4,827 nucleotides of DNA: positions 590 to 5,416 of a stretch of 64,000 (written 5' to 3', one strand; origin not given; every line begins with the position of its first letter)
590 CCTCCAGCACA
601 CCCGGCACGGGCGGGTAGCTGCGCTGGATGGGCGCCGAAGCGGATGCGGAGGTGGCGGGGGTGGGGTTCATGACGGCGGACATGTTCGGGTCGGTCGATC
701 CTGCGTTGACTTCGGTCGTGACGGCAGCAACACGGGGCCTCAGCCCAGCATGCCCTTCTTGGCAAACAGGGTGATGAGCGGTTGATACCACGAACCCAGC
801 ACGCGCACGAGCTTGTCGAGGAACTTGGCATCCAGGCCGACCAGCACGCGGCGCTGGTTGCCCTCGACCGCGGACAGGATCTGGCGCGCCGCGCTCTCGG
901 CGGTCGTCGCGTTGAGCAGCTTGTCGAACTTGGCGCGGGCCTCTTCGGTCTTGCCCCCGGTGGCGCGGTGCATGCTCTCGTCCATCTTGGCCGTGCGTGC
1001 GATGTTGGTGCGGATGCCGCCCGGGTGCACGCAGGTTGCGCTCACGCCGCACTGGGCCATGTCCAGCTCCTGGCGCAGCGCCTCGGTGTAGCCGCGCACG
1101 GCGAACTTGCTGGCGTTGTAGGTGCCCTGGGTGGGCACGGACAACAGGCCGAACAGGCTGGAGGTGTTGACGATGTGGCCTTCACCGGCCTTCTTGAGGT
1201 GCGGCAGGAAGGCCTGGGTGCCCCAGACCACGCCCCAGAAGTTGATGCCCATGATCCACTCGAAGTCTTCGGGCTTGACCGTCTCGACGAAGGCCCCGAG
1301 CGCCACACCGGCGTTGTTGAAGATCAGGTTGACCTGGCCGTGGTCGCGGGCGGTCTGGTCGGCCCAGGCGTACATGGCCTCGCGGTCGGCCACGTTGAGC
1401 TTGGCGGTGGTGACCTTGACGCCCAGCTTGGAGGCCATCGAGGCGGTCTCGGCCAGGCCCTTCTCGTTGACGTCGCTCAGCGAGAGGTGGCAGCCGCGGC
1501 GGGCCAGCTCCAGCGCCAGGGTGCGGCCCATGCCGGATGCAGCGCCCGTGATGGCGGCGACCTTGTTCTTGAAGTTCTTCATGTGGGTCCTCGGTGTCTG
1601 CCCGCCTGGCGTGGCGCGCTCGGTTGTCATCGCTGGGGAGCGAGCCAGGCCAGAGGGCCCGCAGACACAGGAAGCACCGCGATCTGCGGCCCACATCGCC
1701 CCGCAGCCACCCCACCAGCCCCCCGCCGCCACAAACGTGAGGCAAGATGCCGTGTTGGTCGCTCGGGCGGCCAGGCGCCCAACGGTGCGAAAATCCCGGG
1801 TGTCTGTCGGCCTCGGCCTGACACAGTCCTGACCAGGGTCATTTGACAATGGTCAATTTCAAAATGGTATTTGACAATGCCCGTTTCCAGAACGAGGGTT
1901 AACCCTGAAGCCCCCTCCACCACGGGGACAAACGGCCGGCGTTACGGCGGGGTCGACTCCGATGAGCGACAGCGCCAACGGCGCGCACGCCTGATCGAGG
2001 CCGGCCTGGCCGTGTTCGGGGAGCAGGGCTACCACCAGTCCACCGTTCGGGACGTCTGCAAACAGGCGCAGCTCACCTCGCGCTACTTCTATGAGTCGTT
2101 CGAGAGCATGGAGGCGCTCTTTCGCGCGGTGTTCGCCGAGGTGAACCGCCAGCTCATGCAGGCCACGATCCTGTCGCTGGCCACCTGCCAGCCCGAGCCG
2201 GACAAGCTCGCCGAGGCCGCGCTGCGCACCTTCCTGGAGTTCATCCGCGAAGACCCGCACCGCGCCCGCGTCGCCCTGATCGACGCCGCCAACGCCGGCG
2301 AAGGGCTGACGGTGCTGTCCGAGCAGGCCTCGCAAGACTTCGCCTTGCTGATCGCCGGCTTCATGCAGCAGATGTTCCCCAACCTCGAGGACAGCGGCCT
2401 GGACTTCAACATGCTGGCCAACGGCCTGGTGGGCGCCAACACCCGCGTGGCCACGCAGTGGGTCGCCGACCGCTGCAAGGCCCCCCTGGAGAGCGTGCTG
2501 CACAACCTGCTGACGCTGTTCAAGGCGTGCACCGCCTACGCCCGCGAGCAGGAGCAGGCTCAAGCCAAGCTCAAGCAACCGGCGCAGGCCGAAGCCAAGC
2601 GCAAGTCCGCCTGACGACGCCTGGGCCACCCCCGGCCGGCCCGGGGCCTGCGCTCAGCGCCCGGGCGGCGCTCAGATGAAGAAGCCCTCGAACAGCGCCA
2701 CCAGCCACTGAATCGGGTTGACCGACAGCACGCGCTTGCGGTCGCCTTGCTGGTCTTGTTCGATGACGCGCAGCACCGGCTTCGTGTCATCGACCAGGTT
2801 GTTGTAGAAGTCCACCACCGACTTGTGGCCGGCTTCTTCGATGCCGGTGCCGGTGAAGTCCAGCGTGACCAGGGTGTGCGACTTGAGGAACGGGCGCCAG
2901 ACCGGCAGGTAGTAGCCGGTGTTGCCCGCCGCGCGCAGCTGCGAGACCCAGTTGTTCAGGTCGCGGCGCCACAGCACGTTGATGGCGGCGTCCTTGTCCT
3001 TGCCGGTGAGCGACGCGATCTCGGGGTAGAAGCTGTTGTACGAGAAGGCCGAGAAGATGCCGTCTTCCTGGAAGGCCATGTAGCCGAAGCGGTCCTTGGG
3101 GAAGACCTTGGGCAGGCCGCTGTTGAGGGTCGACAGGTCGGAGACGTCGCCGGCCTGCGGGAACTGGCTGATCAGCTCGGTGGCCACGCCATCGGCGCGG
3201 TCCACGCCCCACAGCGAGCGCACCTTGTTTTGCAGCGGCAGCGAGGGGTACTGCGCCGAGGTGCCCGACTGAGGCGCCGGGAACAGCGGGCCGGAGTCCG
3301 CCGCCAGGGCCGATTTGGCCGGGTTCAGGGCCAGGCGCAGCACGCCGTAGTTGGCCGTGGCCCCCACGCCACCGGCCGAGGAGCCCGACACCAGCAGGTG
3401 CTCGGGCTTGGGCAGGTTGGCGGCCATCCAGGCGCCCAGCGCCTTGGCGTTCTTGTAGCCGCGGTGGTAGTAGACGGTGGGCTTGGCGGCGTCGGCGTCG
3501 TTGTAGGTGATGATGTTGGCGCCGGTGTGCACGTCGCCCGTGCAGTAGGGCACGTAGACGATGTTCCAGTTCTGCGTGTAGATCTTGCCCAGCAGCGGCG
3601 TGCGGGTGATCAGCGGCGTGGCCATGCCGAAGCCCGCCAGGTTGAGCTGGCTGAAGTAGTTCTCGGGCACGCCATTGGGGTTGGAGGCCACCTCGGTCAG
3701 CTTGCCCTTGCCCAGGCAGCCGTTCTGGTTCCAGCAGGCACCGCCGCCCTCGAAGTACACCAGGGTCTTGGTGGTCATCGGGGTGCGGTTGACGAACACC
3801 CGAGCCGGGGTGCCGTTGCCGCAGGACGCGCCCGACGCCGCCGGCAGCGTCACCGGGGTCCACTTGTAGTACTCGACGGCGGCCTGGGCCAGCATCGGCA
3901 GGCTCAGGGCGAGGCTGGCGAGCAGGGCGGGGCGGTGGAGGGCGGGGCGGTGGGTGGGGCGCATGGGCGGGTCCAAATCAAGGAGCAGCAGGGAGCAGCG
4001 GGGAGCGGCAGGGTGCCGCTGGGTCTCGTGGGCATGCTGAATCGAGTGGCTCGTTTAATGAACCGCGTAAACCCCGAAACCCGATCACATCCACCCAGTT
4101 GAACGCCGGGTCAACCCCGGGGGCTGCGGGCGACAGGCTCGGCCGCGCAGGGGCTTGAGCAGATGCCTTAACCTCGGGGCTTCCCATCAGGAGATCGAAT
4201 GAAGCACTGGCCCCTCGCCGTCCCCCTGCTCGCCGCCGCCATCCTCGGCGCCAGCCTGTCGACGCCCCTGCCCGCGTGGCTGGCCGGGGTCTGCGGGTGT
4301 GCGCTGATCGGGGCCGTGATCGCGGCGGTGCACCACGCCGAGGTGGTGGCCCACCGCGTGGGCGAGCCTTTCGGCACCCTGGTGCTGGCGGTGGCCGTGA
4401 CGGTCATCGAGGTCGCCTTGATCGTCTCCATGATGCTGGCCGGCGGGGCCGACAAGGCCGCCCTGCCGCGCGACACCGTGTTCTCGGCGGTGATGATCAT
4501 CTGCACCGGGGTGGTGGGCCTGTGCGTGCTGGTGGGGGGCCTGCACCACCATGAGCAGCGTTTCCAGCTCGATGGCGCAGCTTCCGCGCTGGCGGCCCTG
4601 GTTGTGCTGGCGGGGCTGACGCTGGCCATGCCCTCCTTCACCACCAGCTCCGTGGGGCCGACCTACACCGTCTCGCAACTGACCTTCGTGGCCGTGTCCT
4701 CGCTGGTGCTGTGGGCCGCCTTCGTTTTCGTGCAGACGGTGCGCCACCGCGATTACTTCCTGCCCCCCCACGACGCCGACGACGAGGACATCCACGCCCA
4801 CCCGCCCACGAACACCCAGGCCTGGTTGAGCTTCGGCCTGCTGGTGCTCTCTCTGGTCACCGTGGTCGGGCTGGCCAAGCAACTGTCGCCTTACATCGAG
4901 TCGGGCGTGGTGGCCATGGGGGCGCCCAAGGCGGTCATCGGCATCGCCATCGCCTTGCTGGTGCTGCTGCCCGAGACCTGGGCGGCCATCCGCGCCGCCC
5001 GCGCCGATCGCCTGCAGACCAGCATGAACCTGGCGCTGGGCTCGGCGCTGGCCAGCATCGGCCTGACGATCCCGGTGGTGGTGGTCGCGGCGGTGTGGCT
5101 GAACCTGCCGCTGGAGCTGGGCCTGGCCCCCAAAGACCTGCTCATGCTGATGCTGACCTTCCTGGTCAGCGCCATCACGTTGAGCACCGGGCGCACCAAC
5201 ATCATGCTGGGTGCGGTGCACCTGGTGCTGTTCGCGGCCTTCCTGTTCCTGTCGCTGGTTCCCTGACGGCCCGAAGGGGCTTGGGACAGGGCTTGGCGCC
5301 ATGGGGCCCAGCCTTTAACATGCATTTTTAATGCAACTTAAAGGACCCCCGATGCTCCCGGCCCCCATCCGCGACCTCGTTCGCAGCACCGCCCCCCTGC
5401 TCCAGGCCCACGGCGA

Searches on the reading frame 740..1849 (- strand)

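Call 48: search_protein_families(library=pfam, proteins=[window:740-1849:-], max_evalue=0.001)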
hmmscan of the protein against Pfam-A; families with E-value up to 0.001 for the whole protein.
window:740-1849:- (369 aa): 3 families
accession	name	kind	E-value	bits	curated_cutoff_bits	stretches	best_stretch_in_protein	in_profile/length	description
PF00106.31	adh_short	-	1e-46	159.3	26.6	1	96-289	1-192/195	short chain dehydrogenase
PF13561.12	adh_short_C2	-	6.1e-33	114.8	27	1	102-296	1-193/236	Enoyl-(Acyl carrier protein) reductase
PF08659.16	KR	-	3e-11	44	22.6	1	100-259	5-164/180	KR domain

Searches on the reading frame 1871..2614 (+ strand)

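Call 48: search_protein_families(library=pfam, proteins=[window:1871-2614:+], max_evalue=0.001)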
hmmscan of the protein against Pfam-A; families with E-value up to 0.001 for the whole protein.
window:1871-2614:+ (247 aa): 1 family
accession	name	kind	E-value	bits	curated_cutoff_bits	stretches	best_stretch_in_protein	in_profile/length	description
PF00440.29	TetR_N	-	6.7e-12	45.4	24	1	41-87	1-47/47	Bacterial regulatory proteins, tetR family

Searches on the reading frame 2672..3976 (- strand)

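Call 48: search_protein_families(library=pfam, proteins=[window:2672-3976:-], max_evalue=0.001)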
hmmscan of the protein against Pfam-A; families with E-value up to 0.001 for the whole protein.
window:2672-3976:- (434 aa): 1 family
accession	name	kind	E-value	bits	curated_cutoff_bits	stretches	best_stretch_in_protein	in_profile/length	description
PF03283.19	PAE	-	4.4e-18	65.9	26.6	1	35-233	7-190/355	Pectinacetylesterase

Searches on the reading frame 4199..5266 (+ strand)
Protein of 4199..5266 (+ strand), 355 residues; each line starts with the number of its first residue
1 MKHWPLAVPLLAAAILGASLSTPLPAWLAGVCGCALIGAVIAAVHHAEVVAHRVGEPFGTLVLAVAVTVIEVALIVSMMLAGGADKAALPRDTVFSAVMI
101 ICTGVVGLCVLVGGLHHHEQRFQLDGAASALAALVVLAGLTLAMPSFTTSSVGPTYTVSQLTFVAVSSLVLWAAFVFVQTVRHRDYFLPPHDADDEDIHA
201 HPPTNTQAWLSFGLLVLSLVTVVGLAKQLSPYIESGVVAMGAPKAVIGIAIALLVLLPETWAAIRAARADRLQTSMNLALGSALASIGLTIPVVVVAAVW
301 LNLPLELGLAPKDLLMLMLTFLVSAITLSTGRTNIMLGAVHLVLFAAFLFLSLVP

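Call 48: search_protein_families(library=pfam, proteins=[window:4199-5266:+], max_evalue=0.001)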
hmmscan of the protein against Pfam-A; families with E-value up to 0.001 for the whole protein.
window:4199-5266:+ (355 aa): 2 families
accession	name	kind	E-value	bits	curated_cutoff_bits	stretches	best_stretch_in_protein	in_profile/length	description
PF01699.29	Na_Ca_ex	-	9.9e-28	97.4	24.9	2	27-180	4-150/151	Sodium/calcium exchanger protein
PF03023.19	MurJ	-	8.2e-05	21.8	27.4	1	48-297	53-295/451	Lipid II flippase MurJ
